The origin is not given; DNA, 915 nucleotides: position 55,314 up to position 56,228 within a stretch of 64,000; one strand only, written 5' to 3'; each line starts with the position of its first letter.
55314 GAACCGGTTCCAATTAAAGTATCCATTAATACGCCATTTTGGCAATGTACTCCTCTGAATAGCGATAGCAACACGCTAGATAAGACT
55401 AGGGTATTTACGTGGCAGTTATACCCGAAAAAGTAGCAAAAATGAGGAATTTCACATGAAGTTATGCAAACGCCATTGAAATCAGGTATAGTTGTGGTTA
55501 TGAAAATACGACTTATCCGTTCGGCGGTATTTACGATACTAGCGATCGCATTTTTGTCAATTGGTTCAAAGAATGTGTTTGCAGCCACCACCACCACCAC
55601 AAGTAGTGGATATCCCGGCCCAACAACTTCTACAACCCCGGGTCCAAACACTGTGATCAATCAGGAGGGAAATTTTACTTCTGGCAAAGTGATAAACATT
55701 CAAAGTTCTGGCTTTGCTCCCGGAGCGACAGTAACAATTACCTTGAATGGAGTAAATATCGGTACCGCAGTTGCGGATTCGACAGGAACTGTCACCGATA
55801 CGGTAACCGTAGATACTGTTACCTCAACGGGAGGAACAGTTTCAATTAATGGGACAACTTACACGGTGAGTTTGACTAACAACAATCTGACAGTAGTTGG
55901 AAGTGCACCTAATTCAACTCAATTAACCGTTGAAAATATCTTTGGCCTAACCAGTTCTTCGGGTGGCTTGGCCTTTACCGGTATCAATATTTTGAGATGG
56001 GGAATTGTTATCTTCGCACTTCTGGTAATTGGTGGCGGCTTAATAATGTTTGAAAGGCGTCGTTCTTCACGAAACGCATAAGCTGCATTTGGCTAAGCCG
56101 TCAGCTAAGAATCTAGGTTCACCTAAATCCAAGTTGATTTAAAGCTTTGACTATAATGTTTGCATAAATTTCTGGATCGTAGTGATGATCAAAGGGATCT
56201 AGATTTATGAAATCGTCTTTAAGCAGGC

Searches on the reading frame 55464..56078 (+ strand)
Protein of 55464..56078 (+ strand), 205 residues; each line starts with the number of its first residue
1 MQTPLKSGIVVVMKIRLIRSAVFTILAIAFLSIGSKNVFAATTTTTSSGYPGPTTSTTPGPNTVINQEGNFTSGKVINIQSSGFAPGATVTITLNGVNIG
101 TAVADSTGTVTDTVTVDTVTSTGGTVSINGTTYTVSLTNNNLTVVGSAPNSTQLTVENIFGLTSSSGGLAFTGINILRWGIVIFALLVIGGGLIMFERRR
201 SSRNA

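Call 14: search_protein_families(library=pfam, proteins=[window:55464-56078:+], max_evalue=0.001)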
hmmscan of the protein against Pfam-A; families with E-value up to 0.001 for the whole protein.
window:55464-56078:+ (205 aa): 0 families

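Call 57: search_protein_families(library=ncbifam, proteins=[window:55464-56078:+], max_evalue=0.01)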
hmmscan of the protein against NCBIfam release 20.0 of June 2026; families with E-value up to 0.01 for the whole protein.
window:55464-56078:+ (205 aa): 3 families
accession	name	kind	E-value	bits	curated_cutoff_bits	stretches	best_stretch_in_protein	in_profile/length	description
NF058592.1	GxPGS_dom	subfamily_domain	0.00036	20.5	45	1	74-124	11-59/65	PGS family Ig-like domain-containing protein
NF058583.1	LAXTG_small_WW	exception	0.0011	18.6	65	1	164-203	13-52/54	LAXTG motif-containing small protein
NF058582.1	Microco_LAVTG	domain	0.0012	18.9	27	1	168-200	1-33/34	LAVTG motif-containing sortase-dependent surface protein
